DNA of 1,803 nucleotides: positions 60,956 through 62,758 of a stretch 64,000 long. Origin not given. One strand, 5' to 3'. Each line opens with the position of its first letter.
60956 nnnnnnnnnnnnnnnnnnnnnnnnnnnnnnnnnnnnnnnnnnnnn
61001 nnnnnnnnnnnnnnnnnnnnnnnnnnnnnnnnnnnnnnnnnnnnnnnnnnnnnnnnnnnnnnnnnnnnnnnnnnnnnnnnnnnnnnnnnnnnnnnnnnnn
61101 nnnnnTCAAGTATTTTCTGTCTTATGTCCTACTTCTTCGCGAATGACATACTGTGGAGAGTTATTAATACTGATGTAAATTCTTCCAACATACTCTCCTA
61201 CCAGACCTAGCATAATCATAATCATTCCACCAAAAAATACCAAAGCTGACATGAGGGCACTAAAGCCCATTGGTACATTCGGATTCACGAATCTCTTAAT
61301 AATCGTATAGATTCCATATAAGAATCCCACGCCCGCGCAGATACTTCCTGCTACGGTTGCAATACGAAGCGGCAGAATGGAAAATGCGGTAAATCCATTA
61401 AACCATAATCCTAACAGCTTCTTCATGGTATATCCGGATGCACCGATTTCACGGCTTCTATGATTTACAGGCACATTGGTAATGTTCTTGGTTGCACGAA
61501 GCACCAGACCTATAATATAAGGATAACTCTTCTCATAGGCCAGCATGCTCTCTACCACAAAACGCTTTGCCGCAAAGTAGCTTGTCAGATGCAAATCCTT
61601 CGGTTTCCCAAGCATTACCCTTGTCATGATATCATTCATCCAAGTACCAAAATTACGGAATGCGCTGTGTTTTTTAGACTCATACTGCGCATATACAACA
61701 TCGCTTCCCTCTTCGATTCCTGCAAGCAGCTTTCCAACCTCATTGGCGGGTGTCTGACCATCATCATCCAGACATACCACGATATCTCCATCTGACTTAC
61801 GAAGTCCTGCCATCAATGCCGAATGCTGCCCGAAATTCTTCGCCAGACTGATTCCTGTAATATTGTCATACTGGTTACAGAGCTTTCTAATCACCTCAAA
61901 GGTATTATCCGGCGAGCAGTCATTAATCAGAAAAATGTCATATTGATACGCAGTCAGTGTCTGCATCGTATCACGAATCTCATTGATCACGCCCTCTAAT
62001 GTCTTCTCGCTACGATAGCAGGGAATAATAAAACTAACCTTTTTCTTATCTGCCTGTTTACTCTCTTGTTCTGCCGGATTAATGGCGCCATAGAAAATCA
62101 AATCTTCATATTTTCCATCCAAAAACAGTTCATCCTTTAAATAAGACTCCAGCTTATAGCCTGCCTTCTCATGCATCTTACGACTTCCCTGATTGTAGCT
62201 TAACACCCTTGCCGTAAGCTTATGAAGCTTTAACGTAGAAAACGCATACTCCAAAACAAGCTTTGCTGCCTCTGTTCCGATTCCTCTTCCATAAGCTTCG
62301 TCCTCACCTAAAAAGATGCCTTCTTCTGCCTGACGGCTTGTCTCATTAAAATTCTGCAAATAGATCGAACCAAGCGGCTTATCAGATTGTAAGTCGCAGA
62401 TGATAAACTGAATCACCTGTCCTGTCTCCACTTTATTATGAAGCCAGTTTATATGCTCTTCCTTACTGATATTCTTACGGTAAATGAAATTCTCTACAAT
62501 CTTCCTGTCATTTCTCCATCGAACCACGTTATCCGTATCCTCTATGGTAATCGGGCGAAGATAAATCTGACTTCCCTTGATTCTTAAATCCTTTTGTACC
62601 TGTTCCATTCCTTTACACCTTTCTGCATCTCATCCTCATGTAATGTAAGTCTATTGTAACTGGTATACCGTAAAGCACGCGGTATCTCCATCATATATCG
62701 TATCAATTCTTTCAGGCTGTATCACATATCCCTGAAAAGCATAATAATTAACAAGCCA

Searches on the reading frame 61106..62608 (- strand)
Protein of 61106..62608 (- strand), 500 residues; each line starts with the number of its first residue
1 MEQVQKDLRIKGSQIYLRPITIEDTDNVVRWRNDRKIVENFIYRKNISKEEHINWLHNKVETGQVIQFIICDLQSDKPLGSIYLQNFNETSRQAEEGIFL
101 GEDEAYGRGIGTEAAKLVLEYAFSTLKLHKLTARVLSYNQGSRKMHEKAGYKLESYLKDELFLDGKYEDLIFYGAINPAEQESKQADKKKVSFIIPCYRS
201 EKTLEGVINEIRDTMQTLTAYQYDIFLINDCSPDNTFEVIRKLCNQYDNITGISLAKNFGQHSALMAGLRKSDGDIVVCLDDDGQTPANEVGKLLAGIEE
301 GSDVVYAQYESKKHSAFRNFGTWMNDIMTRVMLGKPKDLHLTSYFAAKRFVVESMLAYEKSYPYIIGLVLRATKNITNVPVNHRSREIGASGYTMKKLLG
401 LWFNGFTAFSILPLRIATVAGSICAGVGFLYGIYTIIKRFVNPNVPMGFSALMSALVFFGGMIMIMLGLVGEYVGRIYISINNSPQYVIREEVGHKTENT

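Call 4: search_protein_families(library=pfam, proteins=[window:61106-62608:-])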
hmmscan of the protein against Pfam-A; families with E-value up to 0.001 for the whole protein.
window:61106-62608:- (500 aa): 6 families
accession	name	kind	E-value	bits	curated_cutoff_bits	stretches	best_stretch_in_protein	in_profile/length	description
PF00535.33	Glycos_transf_2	-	2.2e-28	99.7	23.3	1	192-323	1-129/168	Glycosyl transferase family 2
PF13302.13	Acetyltransf_3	-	3.1e-25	89.9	25.4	1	15-152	2-138/138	Acetyltransferase (GNAT) domain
PF13420.13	Acetyltransf_4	-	7.1e-10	39.6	24.3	1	17-169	1-152/155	Acetyltransferase (GNAT) domain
PF00583.31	Acetyltransf_1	-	5.9e-08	33.4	20.7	1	67-151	34-116/116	Acetyltransferase (GNAT) family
PF13641.12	Glyco_tranf_2_3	-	0.00027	21.5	27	1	191-283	3-96/230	Glycosyltransferase like family 2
PF10111.15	Glyco_tranf_2_2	-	0.0003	20.8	27.3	1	192-294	1-102/276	Glycosyltransferase like family 2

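Call 14: search_protein_families(library=ncbifam, proteins=[window:61106-62608:-], max_evalue=0.00001)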
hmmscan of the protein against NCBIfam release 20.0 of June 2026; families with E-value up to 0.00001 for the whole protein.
window:61106-62608:- (500 aa): 17 families
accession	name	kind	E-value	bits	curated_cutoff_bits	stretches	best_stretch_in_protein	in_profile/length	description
NF007986.1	PRK10714.1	equivalog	5e-54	183.4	529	1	187-495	4-314/316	undecaprenyl-phosphate 4-deoxy-4-formamido-L-arabinose transferase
NF047588.1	GlcsyltransPgfSStrep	equivalog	9.3e-47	159.7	500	1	190-491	2-304/308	glycosyltransferase PgfS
TIGR03585.1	PseH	equivalog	6.1e-26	91.4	93.1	1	17-173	3-155/156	UDP-4-amino-4,6-dideoxy-N-acetyl-beta-L-altrosamine N-acetyltransferase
TIGR03937.1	PgaC_IcaA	equivalog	2e-17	63.3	422.3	1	179-284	35-136/407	poly-beta-1,6-N-acetyl-D-glucosamine synthase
NF011709.0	PRK15130.1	equivalog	9.3e-14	51.6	218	1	13-172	5-161/186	spermidine N1-acetyltransferase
TIGR03111.1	glyc2_xrt_Gpos1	hypoth_equivalog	1.8e-12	46.8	363.95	1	184-304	44-162/439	TIGR03111 family XrtG-associated glycosyltransferase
TIGR04182.1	glyco_TIGR04182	equivalog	1.2e-11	44.6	325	1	191-473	2-281/293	S-layer glycoprotein N-glycosyltransferase AglJ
NF047683.1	TeichurnBiosyTuaG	equivalog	1.4e-10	41.2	400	1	187-298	4-111/252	teichuronic acid biosynthesis protein TuaG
NF041875.1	EPS_EpsD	equivalog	2.4e-09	37.1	370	1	191-305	1-111/325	exopolysaccharide biosynthesis glycosyltransferase EpsD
NF007482.0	PRK10073.1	equivalog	4.1e-09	35.9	423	1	186-286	3-98/334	glycosyltransferase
NF010496.0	PRK13915.1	equivalog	1.3e-07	31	262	1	185-297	27-141/307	glucosyl-3-phosphoglycerate synthase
NF008072.0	PRK10809.1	equivalog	1.5e-07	31.3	190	1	62-172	72-182/194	ribosomal protein S5-alanine N-acetyltransferase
NF038302.1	EPS_HpsE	equivalog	1.8e-07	30.5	300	1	191-288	3-101/307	hormogonium polysaccharide biosynthesis glycosyltransferase HpsE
TIGR04242.1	nodulat_NodC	equivalog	2.2e-07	30.2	550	1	181-298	39-156/395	chitooligosaccharide synthase NodC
NF040503.1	resist_ArsN1a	equivalog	8.6e-07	28.8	170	1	94-171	78-153/159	arsinothricin resistance N-acetyltransferase ArsN1 family A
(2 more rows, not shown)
